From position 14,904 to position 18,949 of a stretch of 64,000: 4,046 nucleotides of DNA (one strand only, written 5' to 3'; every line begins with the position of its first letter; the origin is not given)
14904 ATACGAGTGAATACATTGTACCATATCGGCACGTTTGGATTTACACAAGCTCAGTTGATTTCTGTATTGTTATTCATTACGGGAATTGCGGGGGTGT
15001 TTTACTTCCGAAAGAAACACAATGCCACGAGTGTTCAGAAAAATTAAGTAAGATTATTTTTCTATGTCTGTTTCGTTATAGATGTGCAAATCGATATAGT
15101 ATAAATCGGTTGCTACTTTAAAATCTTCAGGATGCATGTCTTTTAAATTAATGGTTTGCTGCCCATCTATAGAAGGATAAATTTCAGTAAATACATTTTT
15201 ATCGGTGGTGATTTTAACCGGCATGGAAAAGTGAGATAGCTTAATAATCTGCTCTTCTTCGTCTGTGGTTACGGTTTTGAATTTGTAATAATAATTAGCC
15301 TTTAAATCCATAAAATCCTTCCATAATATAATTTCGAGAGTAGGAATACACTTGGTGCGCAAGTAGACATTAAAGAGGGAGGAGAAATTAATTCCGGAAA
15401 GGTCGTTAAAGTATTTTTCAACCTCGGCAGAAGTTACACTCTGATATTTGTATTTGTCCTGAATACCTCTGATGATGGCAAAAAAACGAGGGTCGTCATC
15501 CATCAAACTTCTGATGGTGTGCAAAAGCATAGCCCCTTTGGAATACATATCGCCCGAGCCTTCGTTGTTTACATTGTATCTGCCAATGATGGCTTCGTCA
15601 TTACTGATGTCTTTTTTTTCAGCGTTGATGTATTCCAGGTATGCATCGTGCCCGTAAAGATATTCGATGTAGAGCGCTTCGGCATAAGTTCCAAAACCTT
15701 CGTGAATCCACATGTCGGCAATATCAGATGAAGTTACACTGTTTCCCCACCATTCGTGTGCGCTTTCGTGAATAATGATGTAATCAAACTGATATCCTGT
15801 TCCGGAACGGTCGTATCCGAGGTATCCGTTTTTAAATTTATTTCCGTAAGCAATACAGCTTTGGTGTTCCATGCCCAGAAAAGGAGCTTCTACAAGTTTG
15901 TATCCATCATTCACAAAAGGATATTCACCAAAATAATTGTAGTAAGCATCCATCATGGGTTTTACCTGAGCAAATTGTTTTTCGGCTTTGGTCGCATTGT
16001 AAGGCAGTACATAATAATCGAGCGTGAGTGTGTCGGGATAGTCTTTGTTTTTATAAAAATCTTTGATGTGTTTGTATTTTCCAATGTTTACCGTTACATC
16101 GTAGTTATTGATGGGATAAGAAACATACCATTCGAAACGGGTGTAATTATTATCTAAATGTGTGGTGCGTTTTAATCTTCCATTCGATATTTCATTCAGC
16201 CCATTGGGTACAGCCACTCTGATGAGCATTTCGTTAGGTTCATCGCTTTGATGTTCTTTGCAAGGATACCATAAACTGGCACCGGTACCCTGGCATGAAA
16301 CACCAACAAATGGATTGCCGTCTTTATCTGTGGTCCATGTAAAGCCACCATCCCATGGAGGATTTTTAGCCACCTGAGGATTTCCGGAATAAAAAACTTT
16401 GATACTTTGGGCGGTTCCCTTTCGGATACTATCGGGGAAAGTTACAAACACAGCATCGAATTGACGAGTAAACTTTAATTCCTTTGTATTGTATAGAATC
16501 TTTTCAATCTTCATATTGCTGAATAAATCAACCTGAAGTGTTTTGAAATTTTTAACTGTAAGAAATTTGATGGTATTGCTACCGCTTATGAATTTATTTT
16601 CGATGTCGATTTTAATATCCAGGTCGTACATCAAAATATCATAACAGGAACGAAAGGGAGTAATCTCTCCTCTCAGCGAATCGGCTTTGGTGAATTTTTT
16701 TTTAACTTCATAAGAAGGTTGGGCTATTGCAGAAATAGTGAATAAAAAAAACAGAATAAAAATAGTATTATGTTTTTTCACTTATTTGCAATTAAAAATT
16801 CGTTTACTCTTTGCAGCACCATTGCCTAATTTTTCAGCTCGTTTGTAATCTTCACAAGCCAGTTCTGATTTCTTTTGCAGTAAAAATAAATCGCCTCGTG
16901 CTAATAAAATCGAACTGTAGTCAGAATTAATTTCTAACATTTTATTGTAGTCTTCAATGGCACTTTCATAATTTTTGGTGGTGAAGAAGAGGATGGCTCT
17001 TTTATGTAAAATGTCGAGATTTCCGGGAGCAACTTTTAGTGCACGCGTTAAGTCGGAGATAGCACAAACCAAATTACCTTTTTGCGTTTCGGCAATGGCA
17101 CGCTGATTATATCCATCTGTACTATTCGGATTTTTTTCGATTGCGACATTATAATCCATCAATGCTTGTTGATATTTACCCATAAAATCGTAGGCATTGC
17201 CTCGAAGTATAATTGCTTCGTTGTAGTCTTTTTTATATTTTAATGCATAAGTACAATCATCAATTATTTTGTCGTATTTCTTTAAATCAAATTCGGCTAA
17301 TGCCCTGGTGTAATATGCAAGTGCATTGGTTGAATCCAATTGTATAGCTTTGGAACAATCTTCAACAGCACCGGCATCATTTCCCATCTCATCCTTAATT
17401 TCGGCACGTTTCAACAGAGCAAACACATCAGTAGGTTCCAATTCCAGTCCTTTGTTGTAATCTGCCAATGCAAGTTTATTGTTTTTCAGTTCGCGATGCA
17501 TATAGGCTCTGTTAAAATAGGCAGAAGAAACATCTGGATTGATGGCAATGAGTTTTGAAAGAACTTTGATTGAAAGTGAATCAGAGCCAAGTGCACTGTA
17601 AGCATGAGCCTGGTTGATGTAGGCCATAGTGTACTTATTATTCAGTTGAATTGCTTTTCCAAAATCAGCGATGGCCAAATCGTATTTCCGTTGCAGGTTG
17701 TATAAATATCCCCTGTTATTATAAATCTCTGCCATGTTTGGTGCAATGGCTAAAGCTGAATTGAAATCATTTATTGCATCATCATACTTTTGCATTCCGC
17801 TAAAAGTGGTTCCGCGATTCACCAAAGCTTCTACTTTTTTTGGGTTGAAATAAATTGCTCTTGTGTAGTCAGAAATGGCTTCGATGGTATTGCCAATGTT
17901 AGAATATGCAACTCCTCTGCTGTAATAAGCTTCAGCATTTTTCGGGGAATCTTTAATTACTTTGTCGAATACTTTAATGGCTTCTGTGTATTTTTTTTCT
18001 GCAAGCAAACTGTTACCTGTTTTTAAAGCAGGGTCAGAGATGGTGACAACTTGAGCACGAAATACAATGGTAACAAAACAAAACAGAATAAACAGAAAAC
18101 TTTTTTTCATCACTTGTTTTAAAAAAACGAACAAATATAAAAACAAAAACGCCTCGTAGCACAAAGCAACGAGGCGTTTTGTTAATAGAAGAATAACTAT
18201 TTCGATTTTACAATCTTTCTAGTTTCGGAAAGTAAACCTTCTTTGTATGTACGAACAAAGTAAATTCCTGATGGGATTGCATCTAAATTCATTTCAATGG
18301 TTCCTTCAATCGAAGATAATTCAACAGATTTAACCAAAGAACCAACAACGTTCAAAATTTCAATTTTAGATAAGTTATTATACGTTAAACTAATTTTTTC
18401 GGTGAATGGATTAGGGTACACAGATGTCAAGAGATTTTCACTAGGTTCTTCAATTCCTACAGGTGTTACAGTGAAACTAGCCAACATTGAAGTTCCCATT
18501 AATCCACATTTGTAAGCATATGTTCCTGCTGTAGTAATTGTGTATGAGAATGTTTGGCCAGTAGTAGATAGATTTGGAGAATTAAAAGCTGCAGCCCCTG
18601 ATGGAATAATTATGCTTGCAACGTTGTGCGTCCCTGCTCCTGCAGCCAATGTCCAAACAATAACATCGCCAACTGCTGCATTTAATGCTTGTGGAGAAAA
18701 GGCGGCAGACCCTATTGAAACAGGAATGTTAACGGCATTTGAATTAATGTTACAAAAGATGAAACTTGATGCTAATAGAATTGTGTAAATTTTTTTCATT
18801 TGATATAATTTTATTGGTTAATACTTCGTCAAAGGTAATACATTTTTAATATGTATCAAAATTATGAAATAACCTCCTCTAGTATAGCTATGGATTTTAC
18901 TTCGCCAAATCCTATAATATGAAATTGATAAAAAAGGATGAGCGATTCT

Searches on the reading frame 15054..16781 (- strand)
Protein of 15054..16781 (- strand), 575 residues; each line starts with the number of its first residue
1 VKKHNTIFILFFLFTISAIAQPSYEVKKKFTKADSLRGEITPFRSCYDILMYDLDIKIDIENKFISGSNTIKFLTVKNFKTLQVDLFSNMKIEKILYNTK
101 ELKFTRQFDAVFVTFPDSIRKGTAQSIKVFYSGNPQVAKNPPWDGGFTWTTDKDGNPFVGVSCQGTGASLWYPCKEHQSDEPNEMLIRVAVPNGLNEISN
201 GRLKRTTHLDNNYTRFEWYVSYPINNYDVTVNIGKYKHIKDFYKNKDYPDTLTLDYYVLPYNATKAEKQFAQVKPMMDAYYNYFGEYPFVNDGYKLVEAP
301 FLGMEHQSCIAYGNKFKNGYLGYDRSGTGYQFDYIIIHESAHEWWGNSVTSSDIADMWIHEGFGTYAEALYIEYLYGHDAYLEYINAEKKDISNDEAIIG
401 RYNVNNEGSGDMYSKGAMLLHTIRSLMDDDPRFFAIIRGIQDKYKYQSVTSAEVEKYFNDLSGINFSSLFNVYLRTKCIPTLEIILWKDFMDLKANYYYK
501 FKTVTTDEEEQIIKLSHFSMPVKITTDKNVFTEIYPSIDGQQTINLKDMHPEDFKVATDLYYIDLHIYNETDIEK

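Call 46: search_protein_families(library=pfam, proteins=[window:15054-16781:-], max_evalue=0.001)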
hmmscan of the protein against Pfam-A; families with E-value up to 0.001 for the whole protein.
window:15054-16781:- (575 aa): 2 families
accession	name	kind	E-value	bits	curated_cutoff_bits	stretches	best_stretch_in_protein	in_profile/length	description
PF01433.26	Peptidase_M1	-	3.2e-17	63.3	27.7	1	273-472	6-217/218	Peptidase family M1 domain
PF17900.6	Peptidase_M1_N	-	3e-06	27.9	25.8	1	51-221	4-179/186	Peptidase M1 N-terminal domain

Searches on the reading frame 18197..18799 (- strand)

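Call 81: search_protein_families(library=pfam, proteins=[window:18197-18799:-], max_evalue=0.01)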
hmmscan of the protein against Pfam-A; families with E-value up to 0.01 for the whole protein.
window:18197-18799:- (200 aa): 2 families
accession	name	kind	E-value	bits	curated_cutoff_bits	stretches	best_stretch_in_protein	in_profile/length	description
PF18962.6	Por_Secre_tail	-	4.4e-11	43.4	27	1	127-196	1-73/75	Secretion system C-terminal sorting domain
PF00127.26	Copper-bind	-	8.5e-07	29.8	21.2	1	24-99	4-85/99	Copper binding proteins, plastocyanin/azurin family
